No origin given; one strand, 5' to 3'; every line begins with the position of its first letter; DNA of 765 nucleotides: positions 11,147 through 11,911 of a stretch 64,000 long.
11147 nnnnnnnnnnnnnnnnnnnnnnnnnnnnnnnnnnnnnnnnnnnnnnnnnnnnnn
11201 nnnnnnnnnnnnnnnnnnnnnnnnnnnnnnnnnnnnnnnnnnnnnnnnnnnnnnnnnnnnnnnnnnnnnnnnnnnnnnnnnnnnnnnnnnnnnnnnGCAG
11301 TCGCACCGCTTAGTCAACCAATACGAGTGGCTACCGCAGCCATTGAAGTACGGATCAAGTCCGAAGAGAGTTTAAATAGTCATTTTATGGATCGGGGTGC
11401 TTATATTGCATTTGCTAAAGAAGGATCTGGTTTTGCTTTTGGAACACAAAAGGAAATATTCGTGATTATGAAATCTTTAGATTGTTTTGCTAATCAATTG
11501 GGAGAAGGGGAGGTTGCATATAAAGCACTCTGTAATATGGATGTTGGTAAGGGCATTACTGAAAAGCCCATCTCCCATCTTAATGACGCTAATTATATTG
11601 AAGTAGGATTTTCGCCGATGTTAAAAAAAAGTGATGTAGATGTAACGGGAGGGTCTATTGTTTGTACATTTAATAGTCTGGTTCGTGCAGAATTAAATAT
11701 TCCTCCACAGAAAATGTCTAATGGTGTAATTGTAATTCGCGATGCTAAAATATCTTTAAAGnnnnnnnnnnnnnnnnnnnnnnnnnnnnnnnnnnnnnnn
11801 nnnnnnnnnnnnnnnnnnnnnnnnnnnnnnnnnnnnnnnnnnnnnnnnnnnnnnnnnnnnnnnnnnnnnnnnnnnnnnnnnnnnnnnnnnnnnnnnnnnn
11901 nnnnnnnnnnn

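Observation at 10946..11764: Orphan TM + coiled-coil + unknown C-terminal domain protein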

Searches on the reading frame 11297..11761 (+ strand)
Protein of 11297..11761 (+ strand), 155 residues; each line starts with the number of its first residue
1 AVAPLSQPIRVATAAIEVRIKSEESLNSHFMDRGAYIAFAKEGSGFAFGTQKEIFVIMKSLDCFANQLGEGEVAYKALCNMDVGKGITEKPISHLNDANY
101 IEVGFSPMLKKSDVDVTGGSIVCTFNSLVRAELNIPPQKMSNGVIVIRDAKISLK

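Call 39: predict_structure(alignment_id=A4)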
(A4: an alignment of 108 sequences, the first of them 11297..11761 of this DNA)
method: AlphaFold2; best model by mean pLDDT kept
length: 155 residues; sequences in the alignment: 108
mean_pLDDT: 92.4   pTM: 0.86
mean pLDDT of the five models: 92.4, 91.3, 91.0, 90.8, 90.7
residues with pLDDT >= 90: 123; 70-90: 26; 50-70: 5; < 50: 1
segments of 3 or more residues with pLDDT < 50: none
pLDDT, mean of each block of 10 residues (from residue 1): 93 98 97 96 70 93 97 98 84 94 94 93 97 97 92 81
secondary structure, 60 per line:
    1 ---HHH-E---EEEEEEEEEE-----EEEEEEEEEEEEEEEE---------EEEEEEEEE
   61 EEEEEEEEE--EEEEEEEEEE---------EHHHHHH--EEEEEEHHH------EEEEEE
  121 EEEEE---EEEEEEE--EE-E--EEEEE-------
elements in order: E12-21 E27-42 E52-69 E72-81 H92-97 E100-105 E115-125 E129-135 E144-148
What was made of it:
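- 11306..11749 (+): C-terminal beta-sandwich domain, res ~121-268. It belongs to an unannotated domain family and has PLAT/LH2-like topology. AF2 pLDDT 92.4 and pTM 0.86 (call 39).
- Checked: The domain-only model has pLDDT 92.4 and pTM 0.86 (call 39).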

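Call 44: fold_search(model_id=the predicted structure, library=pdb)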
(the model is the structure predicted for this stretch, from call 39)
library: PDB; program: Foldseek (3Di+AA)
matches with E <= 10: 806; with E <= 0.001: 24
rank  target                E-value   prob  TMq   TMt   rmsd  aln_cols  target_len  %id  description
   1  5eeo                  5.8e-05  1.00  0.36  0.10   6.7       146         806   15  soybean lipoxygenase(L1)-T756R (released 2015-11-25)
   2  3bnb                  1.3e-04  1.00  0.36  0.10   6.8       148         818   14  Lipoxygenase-1 (Soybean) I553L Mutant (released 2008-04-01)
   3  9o4s                  1.5e-04  1.00  0.35  0.10   7.3       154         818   14  RT XFEL structure of Soybean Lipoxygenase-1 in small unit-cell (released 2026-04-08)
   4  1fgo                  1.9e-04  1.00  0.34  0.10   7.0       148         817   13  LIPOXYGENASE-1 (SOYBEAN) AT 100K, Q495A MUTANT (released 2001-07-04)
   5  4wha                  1.9e-04  1.00  0.33  0.10   7.2       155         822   14  Lipoxygenase-1 (soybean) L546A/L754A mutant (released 2014-11-12)
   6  8qdr_A                2.4e-04  1.00  0.44  0.13   6.1       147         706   10  Vitis vinifera dimeric 13S-lipoxygenase LOXA in a detergent bound open conformation (released 2024-10-30)
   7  1y4k                  2.4e-04  1.00  0.36  0.10   6.7       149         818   15  Lipoxygenase-1 (Soybean) at 100K, N694G Mutant (released 2005-12-13)
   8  4wfo                  2.7e-04  1.00  0.36  0.10   6.6       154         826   14  manganese-substituted soybean lipoxygenase-1 (released 2015-09-30)
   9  8qdr_B                3.1e-04  1.00  0.42  0.12   6.1       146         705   10  Vitis vinifera dimeric 13S-lipoxygenase LOXA in a detergent bound open conformation (released 2024-10-30)
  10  7soj_A                3.3e-04  1.00  0.37  0.10   6.7       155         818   14  Structure of V750A Soybean Lipoxygenase at 277K (released 2022-11-02)
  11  5tqn_B                3.5e-04  1.00  0.40  0.11   6.6       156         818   14  Lipoxygenase-1 (soybean) L546A mutant at 293K (released 2017-11-01)
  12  5tr0_B                4.4e-04  1.00  0.36  0.10   6.6       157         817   13  Lipoxygenase-1 (soybean) L754A mutant at 293K (released 2017-11-01)
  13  1fgq                  4.7e-04  1.00  0.34  0.10   7.1       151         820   12  LIPOXYGENASE-1 (SOYBEAN) AT 100K, Q495E MUTANT (released 2001-07-04)
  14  5tr0_A                4.9e-04  1.00  0.37  0.10   7.7       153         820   13  Lipoxygenase-1 (soybean) L754A mutant at 293K (released 2017-11-01)
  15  3pzw                  4.9e-04  1.00  0.35  0.10   6.9       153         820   12  Soybean lipoxygenase-1 - re-refinement (released 2011-01-19)
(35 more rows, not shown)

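Call 51: find_related_loci(query=A6, collection=metagenome_contigs, flank=8000)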
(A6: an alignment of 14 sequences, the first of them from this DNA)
Query A6 (155 aa) in metagenome_contigs; peptide patterns used: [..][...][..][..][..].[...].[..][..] (x = any residue, [..] = any of these).
74 stretches matched a pattern; 35 encode a relative of the query (tblastn E <= 1e-3); 35 distinct loci.
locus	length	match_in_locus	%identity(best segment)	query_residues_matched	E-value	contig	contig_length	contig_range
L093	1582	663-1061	42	2-145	6e-35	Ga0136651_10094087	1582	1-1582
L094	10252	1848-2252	40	4-149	1e-33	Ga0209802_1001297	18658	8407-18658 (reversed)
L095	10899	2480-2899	42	1-151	9e-32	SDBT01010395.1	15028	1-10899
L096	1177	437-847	38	2-149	3e-32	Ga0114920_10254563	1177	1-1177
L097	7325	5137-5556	42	1-151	9e-32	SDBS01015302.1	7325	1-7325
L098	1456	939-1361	36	4-155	4e-31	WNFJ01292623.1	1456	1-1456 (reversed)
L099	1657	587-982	43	6-148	2e-30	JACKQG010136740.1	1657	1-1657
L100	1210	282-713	37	4-155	5e-31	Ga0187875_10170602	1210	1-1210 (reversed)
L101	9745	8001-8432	37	4-155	2e-29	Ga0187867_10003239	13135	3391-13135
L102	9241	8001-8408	37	3-149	9e-29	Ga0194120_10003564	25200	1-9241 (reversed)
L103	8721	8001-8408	37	3-149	9e-29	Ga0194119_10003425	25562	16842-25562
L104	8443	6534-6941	37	3-149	9e-29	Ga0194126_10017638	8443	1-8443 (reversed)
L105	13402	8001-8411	39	2-149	9e-28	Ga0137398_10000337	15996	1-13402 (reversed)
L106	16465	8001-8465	34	2-155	3e-27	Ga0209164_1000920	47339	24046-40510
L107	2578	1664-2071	40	3-148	1e-26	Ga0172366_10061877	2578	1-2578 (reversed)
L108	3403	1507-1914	40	3-148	1e-26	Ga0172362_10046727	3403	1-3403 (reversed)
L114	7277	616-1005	34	7-147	2e-25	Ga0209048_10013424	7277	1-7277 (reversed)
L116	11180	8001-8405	36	2-147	2e-24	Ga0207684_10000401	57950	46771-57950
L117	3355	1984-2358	34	3-138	7e-24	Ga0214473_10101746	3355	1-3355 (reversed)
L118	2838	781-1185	35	4-149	5e-21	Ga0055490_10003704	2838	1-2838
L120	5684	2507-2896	29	1-141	5e-18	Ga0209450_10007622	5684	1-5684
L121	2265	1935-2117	43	2-71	5e-15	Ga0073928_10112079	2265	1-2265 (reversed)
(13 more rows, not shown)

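Call 59: search_protein_families(library=padloc, proteins=[L105:25-2433:+, L105:2433-4286:+, L105:4680-5912:+, L105:5905-7518:+, L105:8648-10990:+, L116:8785-10071:+, L101:6434-7408:-, L101:5530-6423:-, L101:8555-9745:-, L106:9350-10465:+], max_evalue=0.00001)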
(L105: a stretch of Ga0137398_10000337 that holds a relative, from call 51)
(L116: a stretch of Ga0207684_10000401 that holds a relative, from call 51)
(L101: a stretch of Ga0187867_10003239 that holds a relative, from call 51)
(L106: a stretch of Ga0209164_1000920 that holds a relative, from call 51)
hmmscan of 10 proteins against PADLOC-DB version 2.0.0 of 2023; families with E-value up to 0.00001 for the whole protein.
L105:25-2433:+ (803 aa): 0 families

L105:2433-4286:+ (618 aa): 0 families

L105:4680-5912:+ (411 aa): 2 families
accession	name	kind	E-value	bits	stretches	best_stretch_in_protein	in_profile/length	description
PDLC02919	HEAT-ARM_XIII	-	1.9e-16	56.7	1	87-358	749-1001/1972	-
PDLC01150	HEAT_CxxC_PDDEXK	-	6.1e-07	27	0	245-328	11-98/288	HEAT_CxxC_PD-DEXK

L105:5905-7518:+ (538 aa): 0 families

L105:8648-10990:+ (781 aa): 58 families (the best 25 are shown)
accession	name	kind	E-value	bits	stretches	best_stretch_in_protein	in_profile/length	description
PDLC00093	GajA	-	1.2e-280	931.5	1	1-768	1-734/736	AAA ATPase domain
PDLC00095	GajA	-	7.6e-271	898.9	1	1-772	1-749/752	AAA ATPase domain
PDLC00068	GajA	-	8e-173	574.2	2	234-592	2-336/545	AAA ATPase domain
PDLC00063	GajA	-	6.9e-113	376.5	1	1-762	1-669/679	AAA ATPase domain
PDLC00065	GajA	-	1.1e-89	300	1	1-758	1-669/670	AAA ATPase domain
PDLC00088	GajA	-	1.7e-80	269.6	1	376-754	2-371/372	AAA ATPase domain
PDLC00079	GajA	-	7.4e-71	237.9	1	1-754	1-701/702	AAA ATPase domain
PDLC00082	GajA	-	1.4e-46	157.2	2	371-753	342-693/694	AAA ATPase domain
PDLC02979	AriA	-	4.2e-42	143.3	2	243-469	202-373/373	-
PDLC00076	GajA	-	3.9e-39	132.6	1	368-625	310-539/700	AAA ATPase domain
PDLC00069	GajA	-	6.6e-37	125.3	2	370-567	296-475/687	AAA ATPase domain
PDLC00096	GajA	-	3e-36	123.4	1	375-610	263-471/630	AAA ATPase domain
PDLC00070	GajA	-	8.6e-33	111.8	1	327-598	208-452/596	AAA ATPase domain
PDLC00071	GajA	-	5.2e-30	102.8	2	375-624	248-463/588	AAA ATPase domain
PDLC00073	GajA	-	7e-30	102.5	2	413-549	274-413/589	AAA ATPase domain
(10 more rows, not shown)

L116:8785-10071:+ (429 aa): 0 families

L101:6434-7408:- (325 aa): 3 families
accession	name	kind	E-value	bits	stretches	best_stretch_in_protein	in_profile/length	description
PDLC00755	Effector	-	8.8e-165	545.3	1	19-324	6-310/311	Phospholipase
PDLC00758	Effector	-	3.7e-46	156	1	24-323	6-318/331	Phospholipase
PDLC00757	Effector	-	2.4e-39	133.6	1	19-323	5-312/331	Phospholipase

L101:5530-6423:- (298 aa): 13 families
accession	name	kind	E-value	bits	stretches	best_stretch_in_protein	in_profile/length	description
PDLC00788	Cyclase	-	1.1e-121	403.9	1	1-297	1-297/297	oligonucleotide-cyclase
PDLC00801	Cyclase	-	2.5e-61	205.4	1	22-292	26-290/295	oligonucleotide-cyclase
PDLC00794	Cyclase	-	1.5e-51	173.4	1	23-291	26-290/297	oligonucleotide-cyclase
PDLC00789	Cyclase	-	1.7e-34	117.5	1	26-287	18-255/261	oligonucleotide-cyclase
PDLC00812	Cyclase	-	4.8e-28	95.9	1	40-292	85-347/352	oligonucleotide-cyclase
PDLC00807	Cyclase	-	5.5e-19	66.5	1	39-247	76-275/342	oligonucleotide-cyclase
PDLC00772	Cyclase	-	5.9e-13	46.5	1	41-236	92-284/375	oligonucleotide-cyclase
PDLC00784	Cyclase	-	1.4e-11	42.2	1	47-253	80-299/351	oligonucleotide-cyclase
PDLC00809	Cyclase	-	1e-09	36.5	1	46-253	46-226/295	oligonucleotide-cyclase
PDLC00786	Cyclase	-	1.4e-08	32.5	0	27-88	31-92/293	oligonucleotide-cyclase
PDLC00823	Cyclase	-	4e-07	27.9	1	43-255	44-217/285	oligonucleotide-cyclase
PDLC00820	Cyclase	-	8.8e-07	26.5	0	172-263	147-231/324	oligonucleotide-cyclase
PDLC00796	Cyclase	-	1e-06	26.4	0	23-262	25-236/432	oligonucleotide-cyclase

L101:8555-9745:- (397 aa): 0 families

L106:9350-10465:+ (372 aa): 4 families
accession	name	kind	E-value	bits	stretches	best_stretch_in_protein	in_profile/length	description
PDLC00731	Effector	-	2.3e-18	64.2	1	29-154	34-160/306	TIR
PDLC02371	PycTIR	-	7.4e-18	62.9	1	29-153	31-156/288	-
PDLC00732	Effector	-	1.2e-11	42.2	1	40-153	41-155/301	TIR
PDLC00730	Effector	-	2.3e-08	31.6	1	38-146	59-167/299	TIR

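Call 60: find_related_loci(query=A6, collection=viral_contigs, flank=8000)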
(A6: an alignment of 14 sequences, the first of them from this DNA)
Query A6 (155 aa) in viral_contigs; peptide patterns used: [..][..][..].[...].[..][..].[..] (x = any residue, [..] = any of these).
7 stretches matched a pattern, but none encodes a relative of the query by tblastn (E <= 1e-3).

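Call 63: search_solved_structures(query=A6, max_evalue=10)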
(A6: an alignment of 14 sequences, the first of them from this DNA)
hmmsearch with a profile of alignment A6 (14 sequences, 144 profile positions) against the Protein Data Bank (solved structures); distinct sequences matched with E-value up to 10: 0.
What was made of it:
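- On PLAT/LH2 domain (PF01477): The PDB profile search is empty (call 63).
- Tried and rejected: The PDB sequence-profile search gave nothing (call 63).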

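Call 71: fold_search(model_id=the predicted structure, library=viral)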
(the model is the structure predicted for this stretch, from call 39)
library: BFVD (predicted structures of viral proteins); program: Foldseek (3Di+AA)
matches with E <= 10: 908; with E <= 0.001: 0
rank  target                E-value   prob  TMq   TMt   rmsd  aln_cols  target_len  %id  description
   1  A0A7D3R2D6            1.1e-02  0.12  0.13  0.07  18.4       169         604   16  Uncharacterized protein [Fadolivirus FV1/VV64]
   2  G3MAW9                1.3e-02  0.47  0.23  0.14  11.0       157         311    7  Gp589 [Bacillus phage G]
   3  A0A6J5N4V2            1.3e-02  0.20  0.18  0.06  18.4       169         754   11  Uncharacterized protein [uncultured Caudovirales phage]
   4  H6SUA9                2.6e-02  0.41  0.27  0.10   9.4       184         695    9  Uncharacterized protein [Campylobacter virus IBB35]
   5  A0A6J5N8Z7            2.9e-02  0.16  0.20  0.05  17.7       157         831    8  Bacteroidetes-Associated Carbohydrate-binding Often N-terminal [uncultured Caudovirales phage]
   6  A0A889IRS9            3.7e-02  0.16  0.20  0.15  17.6       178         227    8  (no name in the UniProt tables at hand)
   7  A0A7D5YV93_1          3.9e-02  0.15  0.22  0.06  14.5       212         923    9  Poxvirus B22R protein C-terminal domain-containing protein [Scale drop disease virus]
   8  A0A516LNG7            5.1e-02  0.13  0.15  0.11  16.9       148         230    7  (no name in the UniProt tables at hand)
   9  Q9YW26                5.8e-02  0.20  0.22  0.06  13.0       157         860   11  mRNA-capping enzyme catalytic subunit [Melanoplus sanguinipes entomopoxvirus]
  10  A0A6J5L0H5            5.8e-02  0.15  0.19  0.14  14.8       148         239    7  Uncharacterized protein [uncultured Caudovirales phage]
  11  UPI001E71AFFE         6.1e-02  0.13  0.17  0.18  14.3       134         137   10  (no name look-up for this kind of identifier)
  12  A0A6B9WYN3            6.1e-02  0.12  0.15  0.10  12.9       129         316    8  (no name in the UniProt tables at hand)
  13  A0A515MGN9            6.1e-02  0.10  0.15  0.06  16.4       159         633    9  (no name in the UniProt tables at hand)
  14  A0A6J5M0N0            6.1e-02  0.10  0.17  0.05  17.5       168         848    8  Phage tail repeat like [uncultured Caudovirales phage]
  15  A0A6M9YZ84            7.6e-02  0.14  0.23  0.04  23.9       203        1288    5  (no name in the UniProt tables at hand)
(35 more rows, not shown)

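Call 83: search_protein_families(library=padloc, proteins=[L097:1829-2752:+, L097:6208-6978:-, L117:263-1375:+, L117:2548-3315:+, L118:1377-2120:+, L120:4-870:-, L121:957-1766:+, L108:2608-3399:+, L114:2320-3612:+], max_evalue=0.00001)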
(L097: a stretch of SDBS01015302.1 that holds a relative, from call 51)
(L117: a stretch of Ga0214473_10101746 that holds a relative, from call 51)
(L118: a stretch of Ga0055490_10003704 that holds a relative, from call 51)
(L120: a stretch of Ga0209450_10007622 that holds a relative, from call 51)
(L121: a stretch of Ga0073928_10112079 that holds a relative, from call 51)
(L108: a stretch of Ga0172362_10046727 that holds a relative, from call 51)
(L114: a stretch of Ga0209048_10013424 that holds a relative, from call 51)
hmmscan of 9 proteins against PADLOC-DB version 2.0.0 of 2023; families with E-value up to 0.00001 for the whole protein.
L097:1829-2752:+ (308 aa): 0 families

L097:6208-6978:- (257 aa): 7 families
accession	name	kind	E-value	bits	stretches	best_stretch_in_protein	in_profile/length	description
PDLC01879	CARF3--CARF_TM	-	2.2e-07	28.8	1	9-51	160-202/222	-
PDLC01434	CasR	-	2.5e-07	28.8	1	7-52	130-174/191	"CAS-I,CAS-II,CAS-III,CAS-IV,CAS-V,CAS-VI; associated_signaling"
PDLC01268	CasR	-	2.6e-07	28.8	1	7-50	126-168/179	"CAS-I,CAS-II,CAS-III,CAS-IV,CAS-V,CAS-VI; associated_signaling"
PDLC01438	Csa3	-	5.4e-07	27.9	1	2-112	145-250/305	"CAS-I,CAS-II,CAS-III,CAS-IV,CAS-V,CAS-VI; associated_signaling"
PDLC01044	Csa3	-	1.8e-06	26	1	9-57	140-185/194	Type I-A associated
PDLC01720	Csa3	-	4.1e-06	25.3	1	2-52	22-78/118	Csa3_1_CAS-I-II-III-IV-V-VI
PDLC01848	CARF3--CARF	-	5.5e-06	24.2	0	4-53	136-183/197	-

L117:263-1375:+ (371 aa): 0 families

L117:2548-3315:+ (256 aa): 0 families

L118:1377-2120:+ (248 aa): 0 families

L120:4-870:- (289 aa): 0 families

L121:957-1766:+ (270 aa): 3 families
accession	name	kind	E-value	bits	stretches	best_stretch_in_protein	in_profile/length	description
PDLC05022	PDC-S45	-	1e-35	121.1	1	24-246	18-244/293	-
PDLC02959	RT-Protease_XI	-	2.9e-10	37.7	1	24-210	333-478/510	single gene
PDLC02960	RT-Protease_XI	-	7.2e-10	36.4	1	27-210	334-475/506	single gene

L108:2608-3399:+ (264 aa): 49 families (the best 25 are shown)
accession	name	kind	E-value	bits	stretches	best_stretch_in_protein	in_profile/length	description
PDLC00114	GajB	-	1e-79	266.8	1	2-263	2-269/635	UrvD helicase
PDLC03802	RTasHel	-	2.1e-75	252.9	1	7-264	5-245/675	DRT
PDLC00132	GajB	-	2.5e-67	225.9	1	8-257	4-262/625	UrvD helicase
PDLC00127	GajB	-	2.5e-50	169.6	1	5-252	6-246/594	UrvD helicase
PDLC00117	GajB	-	3.2e-48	162.7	1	9-257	17-266/604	UrvD helicase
PDLC00121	GajB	-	1.2e-36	124.4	1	10-262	8-252/565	UrvD helicase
PDLC00133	GajB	-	2.3e-36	123.6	1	5-252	9-247/382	UrvD helicase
PDLC00103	GajB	-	3.1e-34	116.9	1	8-257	17-259/612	UrvD helicase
PDLC00107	GajB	-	7.7e-33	111.9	1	12-256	20-261/587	UrvD helicase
PDLC00119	GajB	-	5.2e-31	106.2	1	14-264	9-272/565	UrvD helicase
PDLC00134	GajB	-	5.3e-30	102.8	1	10-257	19-260/431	UrvD helicase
PDLC00104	GajB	-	5.4e-29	99.4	1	12-260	7-214/574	UrvD helicase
PDLC00130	GajB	-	5.4e-28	95.6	1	8-256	4-252/589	UrvD helicase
PDLC00122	GajB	-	8.7e-28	95.5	2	193-258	145-211/502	UrvD helicase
PDLC00123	GajB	-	4.3e-24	83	2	206-258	172-224/540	UrvD helicase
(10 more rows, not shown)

L114:2320-3612:+ (431 aa): 0 families

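Call 86: search_protein_families(library=pfam, alignment_id=A4, max_evalue=0.001)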
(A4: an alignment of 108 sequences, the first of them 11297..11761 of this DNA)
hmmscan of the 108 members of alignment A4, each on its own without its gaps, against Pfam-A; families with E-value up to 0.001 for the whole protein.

A. member 1, window:11297-11761:+ (155 aa): 0 families

B. families by the number of members that match (of 108 scanned): 11 families
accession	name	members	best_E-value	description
PF04977.20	DivIC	6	7.5e-07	Septum formation initiator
PF01166.23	TSC22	3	3.9e-05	TSC-22/dip/bun family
PF19579.4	FtsL_2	1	2.5e-05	Bacteriodetes cell division protein (FtsL-like)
PF07558.16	Shugoshin_N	1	0.00013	Shugoshin N-terminal coiled-coil region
PF12128.14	DUF3584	1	0.00014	Protein of unknown function (DUF3584)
PF07698.17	7TM-7TMR_HD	1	0.00042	7TM receptor with intracellular HD hydrolase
PF16559.10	GIT_CC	1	0.00046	GIT coiled-coil Rho guanine nucleotide exchange factor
PF06005.17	ZapB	1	0.00082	Cell division protein ZapB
PF23991.1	DUF7310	1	0.00087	Coiled-coil region of unknown function (DUF7310)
PF13392.12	HNH_3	1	0.00095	HNH endonuclease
PF25566.1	RIMB1_N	1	0.00099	RIMB1-like, N-terminal domain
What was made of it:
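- On PLAT/LH2 domain (PF01477): None among 108 relatives at E <= 1e-3 (call 86).
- On FtsB/DivIC (PF04977): Only 6 of 108 relatives hit at E < 1e-3 (call 86).
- Closest known: FtsB/DivIC/FtsL divisome proteins. Same: A minority of relatives reach E < 1e-3 against the DivIC model (call 86).
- DivIC matches 6 of 108 relatives, best E 7.5e-7 (call 86).
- Tried and rejected: A scan of 108 relatives found only DivIC and coiled-coil hits (call 86).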
